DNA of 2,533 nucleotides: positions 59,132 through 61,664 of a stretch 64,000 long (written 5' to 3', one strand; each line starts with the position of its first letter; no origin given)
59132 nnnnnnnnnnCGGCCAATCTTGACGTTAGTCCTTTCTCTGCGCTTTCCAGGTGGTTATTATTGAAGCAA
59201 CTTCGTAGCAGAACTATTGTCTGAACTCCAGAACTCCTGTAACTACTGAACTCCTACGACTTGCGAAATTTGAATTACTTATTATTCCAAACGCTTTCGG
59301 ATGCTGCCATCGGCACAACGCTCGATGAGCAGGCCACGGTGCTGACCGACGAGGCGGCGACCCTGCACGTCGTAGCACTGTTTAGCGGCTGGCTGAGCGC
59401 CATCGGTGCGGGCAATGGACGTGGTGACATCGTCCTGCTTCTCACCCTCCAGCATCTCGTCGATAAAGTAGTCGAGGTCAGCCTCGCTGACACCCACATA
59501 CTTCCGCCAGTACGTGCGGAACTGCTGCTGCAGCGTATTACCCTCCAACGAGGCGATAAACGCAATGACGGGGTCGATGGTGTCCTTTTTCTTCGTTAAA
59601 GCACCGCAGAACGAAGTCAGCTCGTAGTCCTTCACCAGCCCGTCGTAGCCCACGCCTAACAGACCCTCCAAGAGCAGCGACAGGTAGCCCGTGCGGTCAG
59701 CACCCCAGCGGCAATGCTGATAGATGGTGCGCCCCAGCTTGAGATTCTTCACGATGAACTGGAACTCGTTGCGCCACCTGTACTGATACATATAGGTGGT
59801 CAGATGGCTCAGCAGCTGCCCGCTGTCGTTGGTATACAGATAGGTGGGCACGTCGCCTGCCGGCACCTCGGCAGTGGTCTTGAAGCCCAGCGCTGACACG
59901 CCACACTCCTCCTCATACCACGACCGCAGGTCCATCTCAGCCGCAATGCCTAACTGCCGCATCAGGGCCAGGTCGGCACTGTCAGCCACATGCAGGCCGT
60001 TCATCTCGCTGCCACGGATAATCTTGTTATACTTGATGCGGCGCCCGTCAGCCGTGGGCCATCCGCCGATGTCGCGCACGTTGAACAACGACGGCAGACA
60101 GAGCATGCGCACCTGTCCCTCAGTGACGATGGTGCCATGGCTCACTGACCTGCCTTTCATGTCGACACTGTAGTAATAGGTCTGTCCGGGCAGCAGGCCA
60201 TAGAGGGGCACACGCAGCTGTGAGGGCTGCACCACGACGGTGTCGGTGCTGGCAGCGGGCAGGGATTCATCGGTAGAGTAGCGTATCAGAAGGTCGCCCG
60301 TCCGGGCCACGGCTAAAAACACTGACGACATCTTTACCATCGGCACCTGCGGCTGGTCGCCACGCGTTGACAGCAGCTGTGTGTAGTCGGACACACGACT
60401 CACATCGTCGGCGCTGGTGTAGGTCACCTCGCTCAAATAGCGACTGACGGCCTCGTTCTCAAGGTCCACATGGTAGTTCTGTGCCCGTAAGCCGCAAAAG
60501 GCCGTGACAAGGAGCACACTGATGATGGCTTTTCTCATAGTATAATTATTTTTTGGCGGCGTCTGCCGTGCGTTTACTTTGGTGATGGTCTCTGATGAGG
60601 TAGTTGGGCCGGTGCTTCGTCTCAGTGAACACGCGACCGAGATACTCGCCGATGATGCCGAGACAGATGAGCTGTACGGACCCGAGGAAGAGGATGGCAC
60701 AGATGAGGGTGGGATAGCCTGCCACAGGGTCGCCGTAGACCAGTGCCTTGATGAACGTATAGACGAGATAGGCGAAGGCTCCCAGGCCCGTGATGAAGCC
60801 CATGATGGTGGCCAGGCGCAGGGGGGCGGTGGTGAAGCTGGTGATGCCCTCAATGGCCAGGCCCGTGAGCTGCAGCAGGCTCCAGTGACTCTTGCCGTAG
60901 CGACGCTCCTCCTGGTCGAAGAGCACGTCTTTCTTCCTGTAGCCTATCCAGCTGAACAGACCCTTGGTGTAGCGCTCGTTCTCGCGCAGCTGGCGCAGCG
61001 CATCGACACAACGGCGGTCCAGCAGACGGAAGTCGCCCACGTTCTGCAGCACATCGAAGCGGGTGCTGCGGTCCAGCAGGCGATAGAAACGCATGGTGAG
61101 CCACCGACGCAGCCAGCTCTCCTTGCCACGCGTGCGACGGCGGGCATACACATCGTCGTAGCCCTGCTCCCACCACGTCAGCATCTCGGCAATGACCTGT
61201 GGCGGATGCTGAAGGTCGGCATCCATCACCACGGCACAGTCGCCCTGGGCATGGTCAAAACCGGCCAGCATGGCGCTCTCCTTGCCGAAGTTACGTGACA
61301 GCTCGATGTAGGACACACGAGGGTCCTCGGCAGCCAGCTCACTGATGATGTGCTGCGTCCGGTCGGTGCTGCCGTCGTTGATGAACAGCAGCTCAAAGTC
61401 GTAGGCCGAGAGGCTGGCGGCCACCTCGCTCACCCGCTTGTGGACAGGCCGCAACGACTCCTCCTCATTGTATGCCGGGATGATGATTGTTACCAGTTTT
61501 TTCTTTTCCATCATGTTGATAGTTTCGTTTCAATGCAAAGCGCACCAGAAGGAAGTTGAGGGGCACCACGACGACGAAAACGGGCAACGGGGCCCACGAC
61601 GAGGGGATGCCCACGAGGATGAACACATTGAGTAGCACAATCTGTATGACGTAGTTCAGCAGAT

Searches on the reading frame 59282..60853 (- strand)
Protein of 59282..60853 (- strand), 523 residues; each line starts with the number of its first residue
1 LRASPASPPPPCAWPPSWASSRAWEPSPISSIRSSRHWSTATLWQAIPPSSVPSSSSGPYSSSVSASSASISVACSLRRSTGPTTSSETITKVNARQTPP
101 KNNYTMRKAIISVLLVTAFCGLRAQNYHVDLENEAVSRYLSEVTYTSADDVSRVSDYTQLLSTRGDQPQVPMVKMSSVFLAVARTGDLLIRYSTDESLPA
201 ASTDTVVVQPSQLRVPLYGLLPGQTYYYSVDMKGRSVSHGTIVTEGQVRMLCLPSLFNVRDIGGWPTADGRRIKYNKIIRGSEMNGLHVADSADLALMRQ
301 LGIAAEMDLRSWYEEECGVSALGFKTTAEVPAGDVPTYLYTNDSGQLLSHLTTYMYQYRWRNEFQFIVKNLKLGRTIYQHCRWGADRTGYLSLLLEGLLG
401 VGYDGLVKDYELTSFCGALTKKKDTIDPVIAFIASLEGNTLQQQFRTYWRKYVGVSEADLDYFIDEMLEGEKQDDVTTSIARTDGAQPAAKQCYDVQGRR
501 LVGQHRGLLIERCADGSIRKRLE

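Call 78: search_protein_families(library=pfam, proteins=[window:59282-60853:-], max_evalue=0.001)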
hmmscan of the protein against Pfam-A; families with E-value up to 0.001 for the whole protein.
window:59282-60853:- (523 aa): 1 family
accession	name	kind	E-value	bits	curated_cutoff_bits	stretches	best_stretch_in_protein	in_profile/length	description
PF13350.11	Y_phosphatase3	-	1.4e-25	91.1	22.2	1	253-452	3-213/240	Tyrosine phosphatase family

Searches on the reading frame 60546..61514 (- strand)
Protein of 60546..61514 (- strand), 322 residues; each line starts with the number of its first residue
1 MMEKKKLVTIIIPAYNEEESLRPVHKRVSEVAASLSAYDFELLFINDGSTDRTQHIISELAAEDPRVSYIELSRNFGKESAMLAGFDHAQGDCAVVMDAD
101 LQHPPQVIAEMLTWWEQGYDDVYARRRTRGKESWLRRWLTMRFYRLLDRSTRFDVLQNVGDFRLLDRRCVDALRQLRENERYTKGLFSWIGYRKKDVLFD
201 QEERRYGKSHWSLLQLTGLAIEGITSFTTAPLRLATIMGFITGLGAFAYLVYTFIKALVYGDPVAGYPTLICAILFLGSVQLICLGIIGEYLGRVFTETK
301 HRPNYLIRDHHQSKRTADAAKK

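Call 78: search_protein_families(library=pfam, proteins=[window:60546-61514:-], max_evalue=0.001)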
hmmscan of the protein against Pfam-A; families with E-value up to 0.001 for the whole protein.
window:60546-61514:- (322 aa): 3 families
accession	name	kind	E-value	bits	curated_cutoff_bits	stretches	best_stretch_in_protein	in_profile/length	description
PF00535.33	Glycos_transf_2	-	7.6e-39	133.8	23.3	1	9-171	1-165/168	Glycosyl transferase family 2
PF13641.12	Glyco_tranf_2_3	-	1.1e-08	35.9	27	1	8-178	3-179/230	Glycosyltransferase like family 2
PF10111.15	Glyco_tranf_2_2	-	1.2e-08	35.2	27.3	1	9-112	1-103/276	Glycosyltransferase like family 2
